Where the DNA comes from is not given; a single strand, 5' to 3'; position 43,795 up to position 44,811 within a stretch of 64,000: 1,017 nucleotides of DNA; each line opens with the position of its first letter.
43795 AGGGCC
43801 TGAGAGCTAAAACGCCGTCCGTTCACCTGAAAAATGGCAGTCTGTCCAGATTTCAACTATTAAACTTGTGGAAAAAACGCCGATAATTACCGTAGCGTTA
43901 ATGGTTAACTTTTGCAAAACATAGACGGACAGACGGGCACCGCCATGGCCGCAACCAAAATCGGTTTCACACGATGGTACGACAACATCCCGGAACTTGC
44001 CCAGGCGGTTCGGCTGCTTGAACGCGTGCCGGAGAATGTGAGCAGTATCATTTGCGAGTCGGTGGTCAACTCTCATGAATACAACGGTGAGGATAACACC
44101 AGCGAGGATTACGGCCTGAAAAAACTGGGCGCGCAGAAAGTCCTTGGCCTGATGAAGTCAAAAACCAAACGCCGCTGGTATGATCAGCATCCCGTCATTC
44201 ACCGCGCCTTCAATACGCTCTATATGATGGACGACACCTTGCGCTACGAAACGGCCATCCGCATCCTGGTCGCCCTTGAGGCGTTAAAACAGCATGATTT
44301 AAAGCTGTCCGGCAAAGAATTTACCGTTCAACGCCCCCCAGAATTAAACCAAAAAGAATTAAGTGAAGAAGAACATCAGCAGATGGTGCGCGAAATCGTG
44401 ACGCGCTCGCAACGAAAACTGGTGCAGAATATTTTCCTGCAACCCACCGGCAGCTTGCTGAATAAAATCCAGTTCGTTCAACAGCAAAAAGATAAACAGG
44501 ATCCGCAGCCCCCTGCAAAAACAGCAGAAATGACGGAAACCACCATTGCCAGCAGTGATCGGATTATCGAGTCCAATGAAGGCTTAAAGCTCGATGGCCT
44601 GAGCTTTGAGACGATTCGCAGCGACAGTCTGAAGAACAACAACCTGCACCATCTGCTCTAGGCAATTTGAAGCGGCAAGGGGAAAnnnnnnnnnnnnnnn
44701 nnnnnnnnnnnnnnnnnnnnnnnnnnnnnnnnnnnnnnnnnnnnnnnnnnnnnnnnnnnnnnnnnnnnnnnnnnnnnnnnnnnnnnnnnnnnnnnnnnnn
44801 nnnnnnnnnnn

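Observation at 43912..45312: Duplicated two-gene module, locus 2 (convergent arrangement)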

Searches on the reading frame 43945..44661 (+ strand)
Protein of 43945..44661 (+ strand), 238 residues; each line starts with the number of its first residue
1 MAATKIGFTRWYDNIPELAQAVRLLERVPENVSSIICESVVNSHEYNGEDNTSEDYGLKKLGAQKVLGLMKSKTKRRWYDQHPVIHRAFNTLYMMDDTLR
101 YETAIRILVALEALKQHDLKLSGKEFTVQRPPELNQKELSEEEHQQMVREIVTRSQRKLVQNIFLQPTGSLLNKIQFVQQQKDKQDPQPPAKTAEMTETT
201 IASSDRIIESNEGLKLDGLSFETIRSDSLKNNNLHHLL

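Call 10: search_protein_families(library=pfam, proteins=[window:43945-44661:+], max_evalue=1)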
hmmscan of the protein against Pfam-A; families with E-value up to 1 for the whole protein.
window:43945-44661:+ (238 aa): 2 families
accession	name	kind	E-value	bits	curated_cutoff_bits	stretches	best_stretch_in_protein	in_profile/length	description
PF11868.13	DUF3388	-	0.097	12.5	25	1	139-187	119-169/190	Protein of unknown function (DUF3388)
PF21127.4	ATG1-like_MIT2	-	0.29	11.9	27.6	1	99-159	38-88/95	ATG1-like, MIT domain 2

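Call 11: search_protein_families(library=ncbifam, proteins=[window:43945-44661:+], max_evalue=1)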
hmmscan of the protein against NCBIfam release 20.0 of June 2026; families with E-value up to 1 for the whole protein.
window:43945-44661:+ (238 aa): 1 family
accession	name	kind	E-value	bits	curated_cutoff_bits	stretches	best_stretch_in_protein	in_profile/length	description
TIGR02264.1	gmx_para_CXXCG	equivalog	0.15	11.4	100.15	1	198-224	208-234/237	SitI6 family double-CXXCG motif immunity protein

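Call 12: find_homologous_proteins(query=window:43945-44661:+)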
Query window:43945-44661:+ (238 aa): 5 proteins with E <= 0.001 among 485 candidates.
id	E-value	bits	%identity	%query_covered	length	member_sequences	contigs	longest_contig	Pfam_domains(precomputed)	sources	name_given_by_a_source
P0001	7.1e-152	521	100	100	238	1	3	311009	-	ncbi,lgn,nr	ncbi:MAG: hypothetical protein VKJ04_07040 [Vampirovibrionales bacterium]|nr:hypothetical protein [V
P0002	8.1e-58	214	51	93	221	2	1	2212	-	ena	-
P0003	3.3e-45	173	46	89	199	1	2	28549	-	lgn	-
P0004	9.1e-31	125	37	80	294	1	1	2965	-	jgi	jgi:hypothetical protein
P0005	1.7e-26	111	47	47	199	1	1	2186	-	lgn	-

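Call 15: find_encoding_contigs(protein=P0003, flank=6000)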
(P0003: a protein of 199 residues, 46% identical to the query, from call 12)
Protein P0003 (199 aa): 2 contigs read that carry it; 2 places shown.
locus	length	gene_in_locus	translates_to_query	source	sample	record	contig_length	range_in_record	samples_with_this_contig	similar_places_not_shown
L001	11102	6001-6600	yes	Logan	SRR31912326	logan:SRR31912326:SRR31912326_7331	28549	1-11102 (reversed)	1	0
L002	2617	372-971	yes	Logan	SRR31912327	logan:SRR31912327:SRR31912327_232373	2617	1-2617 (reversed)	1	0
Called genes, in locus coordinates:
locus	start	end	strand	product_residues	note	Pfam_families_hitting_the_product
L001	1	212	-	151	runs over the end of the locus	PF14539:DUF4442, PF13622:4HBT_3 (weak), PF03061:4HBT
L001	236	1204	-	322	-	PF03486:HI0933_like (faint), PF07992:Pyr_redox_2, PF00890:FAD_binding_2 (weak), PF01266:DAO (faint), PF12831:FAD_oxidored (weak), PF13738:Pyr_redox_3, PF00070:Pyr_redox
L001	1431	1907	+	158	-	PF00829:Ribosomal_L21p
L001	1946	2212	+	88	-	PF01016:Ribosomal_L27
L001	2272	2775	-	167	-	-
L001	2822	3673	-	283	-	-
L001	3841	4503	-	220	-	PF01330:RuvA_N, PF14520:HHH_5, PF07499:RuvA_C (weak)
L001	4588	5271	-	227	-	-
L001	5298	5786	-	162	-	-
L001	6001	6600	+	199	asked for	-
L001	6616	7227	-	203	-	PF07963:N_methyl (weak)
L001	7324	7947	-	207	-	PF07963:N_methyl (weak)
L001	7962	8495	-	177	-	-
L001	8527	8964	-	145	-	-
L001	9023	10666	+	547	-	PF00171:Aldedh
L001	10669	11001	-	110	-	PF00034:Cytochrom_C, PF13442:Cytochrome_CBB3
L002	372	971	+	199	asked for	-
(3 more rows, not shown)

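Call 16: find_encoding_contigs(protein=P0004, flank=6000)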
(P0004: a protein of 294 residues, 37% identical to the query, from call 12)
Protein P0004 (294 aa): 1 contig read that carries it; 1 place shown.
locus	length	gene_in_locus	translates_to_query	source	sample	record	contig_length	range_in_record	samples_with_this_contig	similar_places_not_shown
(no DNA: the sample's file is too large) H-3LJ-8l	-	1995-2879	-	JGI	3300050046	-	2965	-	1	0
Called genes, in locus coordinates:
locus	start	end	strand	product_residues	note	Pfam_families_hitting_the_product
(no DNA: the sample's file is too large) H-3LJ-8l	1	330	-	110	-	?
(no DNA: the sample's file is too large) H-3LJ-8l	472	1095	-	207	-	-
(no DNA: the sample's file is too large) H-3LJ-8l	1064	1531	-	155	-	-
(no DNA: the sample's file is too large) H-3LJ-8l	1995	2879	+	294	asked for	-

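Call 22: find_related_loci(query=A1, collection=genome_contigs, flank=8000)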
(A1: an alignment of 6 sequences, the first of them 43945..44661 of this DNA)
Query A1 (238 aa) in genome_contigs; peptide patterns used: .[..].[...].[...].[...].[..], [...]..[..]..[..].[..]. (x = any residue, [..] = any of these).
68 stretches matched a pattern; 12 encode a relative of the query (tblastn E <= 1e-3); 12 distinct loci.
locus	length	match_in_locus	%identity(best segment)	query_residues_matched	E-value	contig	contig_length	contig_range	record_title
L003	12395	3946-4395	44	1-180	8e-41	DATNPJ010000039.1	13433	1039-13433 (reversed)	MAG TPA_asm: Coleofasciculaceae cyanobacterium isolate SMAG_U16478 k141_2302297, whole genome shotgun sequence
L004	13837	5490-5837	48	1-117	4e-36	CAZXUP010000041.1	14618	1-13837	MAG TPA_asm: uncultured Vampirovibrionales bacterium isolate SRP344714_co2_442 genome assembly, contig: NODE_10711_lengt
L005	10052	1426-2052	37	6-216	1e-35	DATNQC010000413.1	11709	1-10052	MAG TPA_asm: Oculatellaceae cyanobacterium isolate SMAG_U16497 k141_232728, whole genome shotgun sequence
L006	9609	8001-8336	45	5-117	5e-35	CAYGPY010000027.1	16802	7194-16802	MAG TPA_asm: uncultured Vampirovibrionales bacterium isolate ERP117304_co3_122 genome assembly, contig: NODE_4848_length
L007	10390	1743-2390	32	3-216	7e-31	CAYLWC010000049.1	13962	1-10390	MAG TPA_asm: uncultured Vampirovibrionales bacterium isolate SRP144015_co1_126 genome assembly, contig: NODE_2085_length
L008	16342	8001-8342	44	9-123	2e-26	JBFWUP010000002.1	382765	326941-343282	MAG: Candidatus Melainabacteria bacterium isolate CA_2019_TPBF_73 NODE_215_length_382765_cov_45.695383_TPBF, whole genom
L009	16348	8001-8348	36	1-117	7e-22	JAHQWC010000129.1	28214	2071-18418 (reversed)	MAG: Vampirovibrio sp. isolate MAG.114 Posi_114-P63524, whole genome shotgun sequence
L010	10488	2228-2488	47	10-97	1e-20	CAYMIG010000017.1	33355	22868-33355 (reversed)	MAG TPA_asm: uncultured Vampirovibrionales bacterium isolate SRP290908_co2_77 genome assembly, contig: NODE_1581_length_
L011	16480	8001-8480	30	10-166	3e-17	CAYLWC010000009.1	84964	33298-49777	MAG TPA_asm: uncultured Vampirovibrionales bacterium isolate SRP144015_co1_126 genome assembly, contig: NODE_146_length_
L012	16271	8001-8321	36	8-114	2e-19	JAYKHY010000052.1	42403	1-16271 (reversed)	MAG: Vampirovibrionales bacterium isolate 308845 NODE_42643191, whole genome shotgun sequence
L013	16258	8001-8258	38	9-95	3e-12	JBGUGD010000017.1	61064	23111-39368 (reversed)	MAG: Vampirovibrionaceae bacterium NZW_1234 k127_4063752, whole genome shotgun sequence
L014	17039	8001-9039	37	10-97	2e-11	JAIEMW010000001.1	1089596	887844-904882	MAG: Cyanobacteriota bacterium isolate co.spades.CONCOCT.2.5kb_148 c_000000000001, whole genome shotgun sequence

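Call 33: search_solved_structures(query=A1, max_evalue=1)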
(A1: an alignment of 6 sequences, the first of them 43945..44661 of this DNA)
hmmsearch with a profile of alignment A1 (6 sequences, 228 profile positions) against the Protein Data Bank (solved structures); distinct sequences matched with E-value up to 1: 0.

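Call 43: predict_structure(alignment_id=A1)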
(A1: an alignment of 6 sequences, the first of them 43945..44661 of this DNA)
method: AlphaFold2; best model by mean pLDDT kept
length: 238 residues; sequences in the alignment: 6
mean_pLDDT: 65.5   pTM: 0.58
mean pLDDT of the five models: 65.5, 65.0, 63.7, 63.1, 62.6
residues with pLDDT >= 90: 59; 70-90: 63; 50-70: 26; < 50: 90
segments of 3 or more residues with pLDDT < 50: 1-5, 50-55, 57-62, 125-131, 177-238
pLDDT, mean of each block of 10 residues (from residue 1): 54 90 92 94 73 46 51 73 89 89 95 88 55 56 83 90 90 62 35 31 29 31 35 34
secondary structure, 60 per line:
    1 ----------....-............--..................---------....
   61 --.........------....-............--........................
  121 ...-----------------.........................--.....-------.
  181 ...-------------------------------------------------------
elements in order: H11-14 H16-27 H30-47 H57-60 H63-71 H78-81 H83-94 H97-123 H141-165 H168-172 H180-183

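Call 66: fold_search(model_id=the predicted structure, library=pdb)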
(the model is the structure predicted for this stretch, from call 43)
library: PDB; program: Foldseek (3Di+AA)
matches with E <= 10: 93; with E <= 0.001: 0
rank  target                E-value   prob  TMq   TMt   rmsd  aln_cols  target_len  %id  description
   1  3oe6                  9.3e-01  0.08  0.14  0.09  22.5       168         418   17  Crystal structure of the CXCR4 chemokine receptor in complex with a small molecule antagonist IT1t in I222 spacegroup (released 2010-10-27)
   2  2fsg_A                1.1e+00  0.16  0.23  0.10  14.3       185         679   11  Complex SecA:ATP from Escherichia coli (released 2007-01-16)
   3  5gli                  1.3e+00  0.06  0.15  0.10  17.1       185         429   16  Human endothelin receptor type-B in the ligand-free form (released 2016-09-07)
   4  3oe9_B                1.4e+00  0.07  0.14  0.09  17.5       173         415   18  Crystal structure of the chemokine CXCR4 receptor in complex with a small molecule antagonist IT1t in P1 spacegroup (released 2010-10-27)
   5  8w6e_A                1.5e+00  0.11  0.20  0.26  16.7       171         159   17  De novo design of HBC599 binder (released 2024-11-27)
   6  5m4y_A                1.5e+00  0.04  0.12  0.15  18.4       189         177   11  Crystal structure of the Sec3/Sso2 complex at 2.20 angstrom resolution (released 2017-02-08)
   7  2vda_MODEL_1_A        1.7e+00  0.04  0.13  0.05  15.9       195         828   10  Solution structure of the SecA-signal peptide complex (released 2007-11-27)
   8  8j0h_D                1.8e+00  0.12  0.19  0.30  15.0       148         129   15  Crystal structure of the fission yeast Rex1BD protein(C4H3.06) (released 2023-11-01)
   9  8w6e_B                2.2e+00  0.07  0.18  0.22  17.0       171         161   14  De novo design of HBC599 binder (released 2024-11-27)
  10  3jux                  2.4e+00  0.06  0.16  0.07  14.7       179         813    9  Structure of the translocation ATPase SecA from Thermotoga maritima (released 2009-10-20)
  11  7xgg_A                2.5e+00  0.08  0.17  0.23  15.8       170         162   13  Crystal structure of BCL-xL in complex with computationally designed inhibitor protein (released 2022-07-20)
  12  6uuj_B                2.6e+00  0.03  0.12  0.16  22.1       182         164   14  Structure of PE5-PPE4-EspG3 complex from the type VII (ESX-3) secretion system, space group P212121 (released 2020-01-29)
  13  2fsh_B                2.6e+00  0.03  0.13  0.06  15.0       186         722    9  Complex SecA:AMP-PNP from Escherichia coli (released 2007-01-16)
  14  6muv_c                2.6e+00  0.02  0.12  0.14  17.5       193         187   16  The structure of the Plasmodium falciparum 20S proteasome in complex with two PA28 activators (released 2019-08-07)
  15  1rjg                  3.0e+00  0.06  0.14  0.12  14.1        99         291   15  Structure of PPM1, a leucine carboxy methyltransferase involved in the regulation of protein phosphatase 2A activity (released 2003-12-02)
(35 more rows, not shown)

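Call 70: search_protein_families(library=pfam, alignment_id=A7, max_evalue=1)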
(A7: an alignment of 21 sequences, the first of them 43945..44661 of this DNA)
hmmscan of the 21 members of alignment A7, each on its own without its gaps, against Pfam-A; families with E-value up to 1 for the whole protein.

A. member 1, window:43945-44661:+ (238 aa): 2 families
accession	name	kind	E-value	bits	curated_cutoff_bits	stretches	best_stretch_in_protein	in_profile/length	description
PF11868.13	DUF3388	-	0.097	12.5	25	1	139-187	119-169/190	Protein of unknown function (DUF3388)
PF21127.4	ATG1-like_MIT2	-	0.29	11.9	27.6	1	99-159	38-88/95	ATG1-like, MIT domain 2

B. families by the number of members that match (of 21 scanned): 12 families
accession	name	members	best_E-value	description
PF16741.10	mRNA_decap_C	1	0.024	mRNA-decapping enzyme C-terminus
PF07560.16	DUF1539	1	0.052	Domain of Unknown Function (DUF1539)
PF16661.11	Lactamase_B_6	1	0.063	Metallo-beta-lactamase superfamily domain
PF18871.6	HEPN_Toprim_N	1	0.067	HEPN/Toprim N-terminal domain 1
PF01660.22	Vmethyltransf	1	0.08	Viral methyltransferase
PF12830.13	Nipped-B_C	1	0.084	Sister chromatid cohesion C-terminus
PF18360.6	hnRNP_Q_AcD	1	0.085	Heterogeneous nuclear ribonucleoprotein Q acidic domain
PF11868.13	DUF3388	1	0.097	Protein of unknown function (DUF3388)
PF01984.25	dsDNA_bind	1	0.12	Double-stranded DNA-binding domain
PF21710.3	Spt6_S1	1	0.19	Spt6, S1/OB domain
PF20603.3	Bact_hydrolase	1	0.28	Bacterial hydrolase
PF21127.4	ATG1-like_MIT2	1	0.29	ATG1-like, MIT domain 2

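Call 71: search_solved_structures(query=A7, max_evalue=5)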
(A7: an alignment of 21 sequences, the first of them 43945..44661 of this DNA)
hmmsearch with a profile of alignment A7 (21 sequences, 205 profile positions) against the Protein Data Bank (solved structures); distinct sequences matched with E-value up to 5: 3.
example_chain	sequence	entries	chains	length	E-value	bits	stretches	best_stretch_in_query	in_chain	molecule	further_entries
2gno_A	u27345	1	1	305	0.34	14.4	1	6-70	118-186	DNA polymerase III, gamma subunit-related protein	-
5cwf_A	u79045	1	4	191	0.74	13.3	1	93-181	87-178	Designed helical repeat protein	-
9x2r_B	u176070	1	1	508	1.7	12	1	128-200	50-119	Protein NODULATION SIGNALING PATHWAY 2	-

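Call 75: search_protein_families(library=phrogs, alignment_id=A7, max_evalue=0.1)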
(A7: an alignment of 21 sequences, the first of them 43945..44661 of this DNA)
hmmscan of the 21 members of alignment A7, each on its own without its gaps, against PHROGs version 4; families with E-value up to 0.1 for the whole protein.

A. member 1, window:43945-44661:+ (238 aa): 0 families

B. families by the number of members that match (of 21 scanned): 5 families
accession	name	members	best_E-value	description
phrog_4130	-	1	0.017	-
phrog_15849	-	1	0.027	-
phrog_1049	-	1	0.056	head scaffolding protein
phrog_16292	-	1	0.066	-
phrog_8993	-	1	0.091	-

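Call 80: find_related_loci(query=A7, collection=viral_contigs, flank=6000)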
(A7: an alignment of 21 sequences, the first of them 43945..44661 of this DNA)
Query A7 (238 aa) in viral_contigs; peptide patterns used: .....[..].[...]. (x = any residue, [..] = any of these).
65 stretches matched a pattern, but none encodes a relative of the query by tblastn (E <= 1e-3).

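Call 103: search_protein_families(library=ncbifam, alignment_id=A7, max_evalue=1)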
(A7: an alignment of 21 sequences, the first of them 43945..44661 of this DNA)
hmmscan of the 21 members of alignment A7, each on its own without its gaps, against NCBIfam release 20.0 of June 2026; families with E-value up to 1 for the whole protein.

A. member 1, window:43945-44661:+ (238 aa): 1 family
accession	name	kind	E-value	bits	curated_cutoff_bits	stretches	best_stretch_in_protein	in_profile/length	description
TIGR02264.1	gmx_para_CXXCG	equivalog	0.15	11.4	100.15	1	198-224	208-234/237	SitI6 family double-CXXCG motif immunity protein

B. families by the number of members that match (of 21 scanned): 7 families
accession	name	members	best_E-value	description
NF002248.0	PRK01160.1-3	1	0.029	hypothetical protein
NF047605.1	LIC10235_fam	1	0.034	LIC10235 family protein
NF040958.1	linco_LnuH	1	0.069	lincosamide nucleotidyltransferase Lnu(H)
TIGR02150.1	IPP_isom_1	1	0.14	isopentenyl-diphosphate delta-isomerase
TIGR02264.1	gmx_para_CXXCG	1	0.15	SitI6 family double-CXXCG motif immunity protein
NF041099.2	keto_glucon_epim_IolO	1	0.15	5-keto-L-gluconate epimerase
NF003507.0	PRK05170.2-5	1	0.17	YcgN family cysteine cluster protein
